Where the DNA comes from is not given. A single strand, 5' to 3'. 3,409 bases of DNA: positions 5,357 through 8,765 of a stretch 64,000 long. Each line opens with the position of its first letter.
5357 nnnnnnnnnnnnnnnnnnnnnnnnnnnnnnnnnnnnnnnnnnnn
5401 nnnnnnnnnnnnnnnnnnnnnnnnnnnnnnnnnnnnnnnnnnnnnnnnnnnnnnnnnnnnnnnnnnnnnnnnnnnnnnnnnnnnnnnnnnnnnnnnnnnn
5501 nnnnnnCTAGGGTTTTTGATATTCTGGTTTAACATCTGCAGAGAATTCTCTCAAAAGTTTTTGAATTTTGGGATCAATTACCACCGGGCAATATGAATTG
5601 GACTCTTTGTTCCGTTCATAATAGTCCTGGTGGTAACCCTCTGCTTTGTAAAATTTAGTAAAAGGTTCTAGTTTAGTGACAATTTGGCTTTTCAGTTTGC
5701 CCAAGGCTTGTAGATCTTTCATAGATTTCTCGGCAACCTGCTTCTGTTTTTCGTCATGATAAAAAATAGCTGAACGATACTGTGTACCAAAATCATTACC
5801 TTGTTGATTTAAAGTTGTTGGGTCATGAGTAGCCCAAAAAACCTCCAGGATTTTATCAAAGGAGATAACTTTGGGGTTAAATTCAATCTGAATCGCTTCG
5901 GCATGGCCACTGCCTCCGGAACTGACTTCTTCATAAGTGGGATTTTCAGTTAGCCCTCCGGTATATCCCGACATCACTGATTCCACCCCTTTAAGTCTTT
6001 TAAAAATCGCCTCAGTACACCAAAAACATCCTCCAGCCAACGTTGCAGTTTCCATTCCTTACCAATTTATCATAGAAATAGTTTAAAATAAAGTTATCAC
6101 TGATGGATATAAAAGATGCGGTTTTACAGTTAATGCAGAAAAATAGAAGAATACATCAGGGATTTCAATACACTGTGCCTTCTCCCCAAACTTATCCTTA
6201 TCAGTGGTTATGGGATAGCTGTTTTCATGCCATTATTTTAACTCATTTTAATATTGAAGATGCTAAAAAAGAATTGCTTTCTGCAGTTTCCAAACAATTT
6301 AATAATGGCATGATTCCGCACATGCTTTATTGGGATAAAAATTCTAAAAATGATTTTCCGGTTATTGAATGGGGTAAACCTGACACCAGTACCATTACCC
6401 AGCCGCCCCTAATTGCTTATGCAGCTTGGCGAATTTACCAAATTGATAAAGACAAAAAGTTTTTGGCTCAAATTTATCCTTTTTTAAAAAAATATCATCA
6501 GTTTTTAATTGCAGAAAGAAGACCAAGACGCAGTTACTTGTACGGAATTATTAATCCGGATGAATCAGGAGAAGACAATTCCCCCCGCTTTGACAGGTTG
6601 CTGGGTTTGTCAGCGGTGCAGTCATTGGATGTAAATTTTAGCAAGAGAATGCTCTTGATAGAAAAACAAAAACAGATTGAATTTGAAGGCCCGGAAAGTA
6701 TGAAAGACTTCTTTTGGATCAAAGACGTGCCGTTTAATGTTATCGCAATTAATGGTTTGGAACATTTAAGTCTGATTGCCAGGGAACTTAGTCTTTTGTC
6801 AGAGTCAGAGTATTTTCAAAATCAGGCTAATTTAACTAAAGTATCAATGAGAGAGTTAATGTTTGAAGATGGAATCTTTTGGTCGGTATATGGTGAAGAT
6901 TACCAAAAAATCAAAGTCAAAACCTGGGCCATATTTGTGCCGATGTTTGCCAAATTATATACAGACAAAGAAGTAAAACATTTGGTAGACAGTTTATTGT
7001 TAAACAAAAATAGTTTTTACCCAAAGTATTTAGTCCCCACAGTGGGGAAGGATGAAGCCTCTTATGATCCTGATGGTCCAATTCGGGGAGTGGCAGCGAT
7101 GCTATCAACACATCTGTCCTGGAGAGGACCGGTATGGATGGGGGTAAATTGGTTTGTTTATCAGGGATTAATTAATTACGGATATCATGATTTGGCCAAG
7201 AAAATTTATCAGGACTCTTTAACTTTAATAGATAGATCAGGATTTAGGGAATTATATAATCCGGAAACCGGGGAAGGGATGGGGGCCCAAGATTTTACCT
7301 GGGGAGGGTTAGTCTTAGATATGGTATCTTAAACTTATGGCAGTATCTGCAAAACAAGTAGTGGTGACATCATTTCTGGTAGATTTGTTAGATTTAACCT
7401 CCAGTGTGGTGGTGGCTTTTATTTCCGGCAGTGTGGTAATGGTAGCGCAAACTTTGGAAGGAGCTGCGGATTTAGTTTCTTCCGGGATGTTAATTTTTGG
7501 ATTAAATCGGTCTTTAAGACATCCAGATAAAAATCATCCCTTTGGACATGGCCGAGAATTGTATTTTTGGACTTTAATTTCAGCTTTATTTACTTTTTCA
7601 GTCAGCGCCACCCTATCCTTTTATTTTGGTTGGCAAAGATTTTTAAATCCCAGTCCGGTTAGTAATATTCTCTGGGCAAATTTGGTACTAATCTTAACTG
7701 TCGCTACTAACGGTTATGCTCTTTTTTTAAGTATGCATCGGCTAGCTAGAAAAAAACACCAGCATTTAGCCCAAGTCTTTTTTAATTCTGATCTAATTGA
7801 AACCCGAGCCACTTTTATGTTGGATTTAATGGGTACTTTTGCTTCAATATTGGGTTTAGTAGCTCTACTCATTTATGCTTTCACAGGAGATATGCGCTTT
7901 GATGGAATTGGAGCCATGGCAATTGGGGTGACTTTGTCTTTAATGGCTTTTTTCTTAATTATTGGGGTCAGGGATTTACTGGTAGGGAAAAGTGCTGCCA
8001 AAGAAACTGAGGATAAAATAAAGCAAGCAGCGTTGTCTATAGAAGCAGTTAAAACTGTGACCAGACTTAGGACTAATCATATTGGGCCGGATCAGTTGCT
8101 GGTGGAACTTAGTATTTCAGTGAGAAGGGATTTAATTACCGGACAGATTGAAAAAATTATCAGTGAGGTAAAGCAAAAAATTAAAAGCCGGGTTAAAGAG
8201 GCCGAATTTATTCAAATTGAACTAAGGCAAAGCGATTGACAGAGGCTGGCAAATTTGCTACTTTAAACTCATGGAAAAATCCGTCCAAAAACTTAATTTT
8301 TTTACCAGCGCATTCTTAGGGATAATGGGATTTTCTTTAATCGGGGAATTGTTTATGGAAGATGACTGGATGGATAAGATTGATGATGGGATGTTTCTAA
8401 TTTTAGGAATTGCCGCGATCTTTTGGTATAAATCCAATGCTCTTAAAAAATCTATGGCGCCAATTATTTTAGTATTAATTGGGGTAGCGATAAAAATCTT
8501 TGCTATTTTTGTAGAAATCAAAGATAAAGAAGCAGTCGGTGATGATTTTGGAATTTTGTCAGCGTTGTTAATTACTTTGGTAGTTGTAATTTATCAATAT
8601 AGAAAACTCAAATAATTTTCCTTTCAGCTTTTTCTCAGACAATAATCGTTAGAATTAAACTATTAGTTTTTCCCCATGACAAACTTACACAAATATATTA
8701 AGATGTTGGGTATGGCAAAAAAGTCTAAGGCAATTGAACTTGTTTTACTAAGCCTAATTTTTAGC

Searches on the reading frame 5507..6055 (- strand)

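Call 45: search_protein_families(library=pfam, proteins=[window:5507-6055:-], max_evalue=0.001)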
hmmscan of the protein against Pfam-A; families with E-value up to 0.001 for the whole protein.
window:5507-6055:- (182 aa): 1 family
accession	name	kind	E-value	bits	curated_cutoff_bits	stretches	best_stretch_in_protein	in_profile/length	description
PF01625.27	PMSR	-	5.8e-67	225.1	23.7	1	3-156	1-152/153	Peptide methionine sulfoxide reductase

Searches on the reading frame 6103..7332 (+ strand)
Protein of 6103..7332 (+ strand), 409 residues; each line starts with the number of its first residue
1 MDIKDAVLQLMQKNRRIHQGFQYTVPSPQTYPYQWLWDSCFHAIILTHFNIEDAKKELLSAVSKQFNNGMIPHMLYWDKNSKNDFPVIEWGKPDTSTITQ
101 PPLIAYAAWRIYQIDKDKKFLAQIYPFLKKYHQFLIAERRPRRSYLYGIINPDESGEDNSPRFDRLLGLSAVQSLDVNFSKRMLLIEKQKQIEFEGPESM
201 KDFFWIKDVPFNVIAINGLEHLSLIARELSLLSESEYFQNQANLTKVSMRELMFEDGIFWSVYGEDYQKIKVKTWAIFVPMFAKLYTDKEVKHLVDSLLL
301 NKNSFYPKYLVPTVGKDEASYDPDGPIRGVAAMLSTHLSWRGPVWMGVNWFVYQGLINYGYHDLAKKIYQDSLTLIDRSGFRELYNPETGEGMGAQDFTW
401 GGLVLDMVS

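Call 45: search_protein_families(library=pfam, proteins=[window:6103-7332:+], max_evalue=0.001)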
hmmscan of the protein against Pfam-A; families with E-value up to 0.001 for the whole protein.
window:6103-7332:+ (409 aa): 3 families
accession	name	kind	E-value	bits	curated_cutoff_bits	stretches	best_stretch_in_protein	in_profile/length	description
PF22422.2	MGH1-like_GH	-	4.9e-67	227.5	27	1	31-400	1-355/356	Mannosylglycerate hydrolase MGH1-like glycoside hydrolase domain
PF03200.22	Glyco_hydro_63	-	1.9e-09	37.3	22.4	1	265-408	338-490/492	Glycosyl hydrolase family 63 C-terminal domain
PF01204.24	Trehalase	-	2.1e-07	30.6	21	0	213-376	311-462/512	Trehalase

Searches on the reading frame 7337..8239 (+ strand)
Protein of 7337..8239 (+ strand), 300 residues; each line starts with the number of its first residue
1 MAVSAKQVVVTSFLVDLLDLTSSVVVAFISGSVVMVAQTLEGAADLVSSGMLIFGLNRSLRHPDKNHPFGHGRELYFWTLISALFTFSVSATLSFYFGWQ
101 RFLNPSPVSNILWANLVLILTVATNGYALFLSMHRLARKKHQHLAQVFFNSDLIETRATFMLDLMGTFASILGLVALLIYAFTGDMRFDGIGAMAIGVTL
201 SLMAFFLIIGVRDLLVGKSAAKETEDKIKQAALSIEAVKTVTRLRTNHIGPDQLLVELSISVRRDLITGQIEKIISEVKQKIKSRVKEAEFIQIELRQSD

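Call 45: search_protein_families(library=pfam, proteins=[window:7337-8239:+], max_evalue=0.001)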
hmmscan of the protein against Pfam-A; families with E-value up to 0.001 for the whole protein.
window:7337-8239:+ (300 aa): 2 families
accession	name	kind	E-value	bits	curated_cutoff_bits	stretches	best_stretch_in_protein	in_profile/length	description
PF01545.26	Cation_efflux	-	5.7e-26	92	26.6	1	10-209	2-191/198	Cation efflux family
PF16916.11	ZT_dimer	-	1.6e-08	34.8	26.7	1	222-295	3-76/78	Dimerisation domain of Zinc Transporter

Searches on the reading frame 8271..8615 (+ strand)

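Call 45: search_protein_families(library=pfam, proteins=[window:8271-8615:+], max_evalue=0.001)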
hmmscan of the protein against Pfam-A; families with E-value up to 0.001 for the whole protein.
window:8271-8615:+ (114 aa): 1 family
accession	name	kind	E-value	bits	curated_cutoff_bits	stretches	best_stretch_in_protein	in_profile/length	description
PF03203.19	MerC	-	0.00084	20.3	27.6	1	19-103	23-101/108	MerC mercury resistance protein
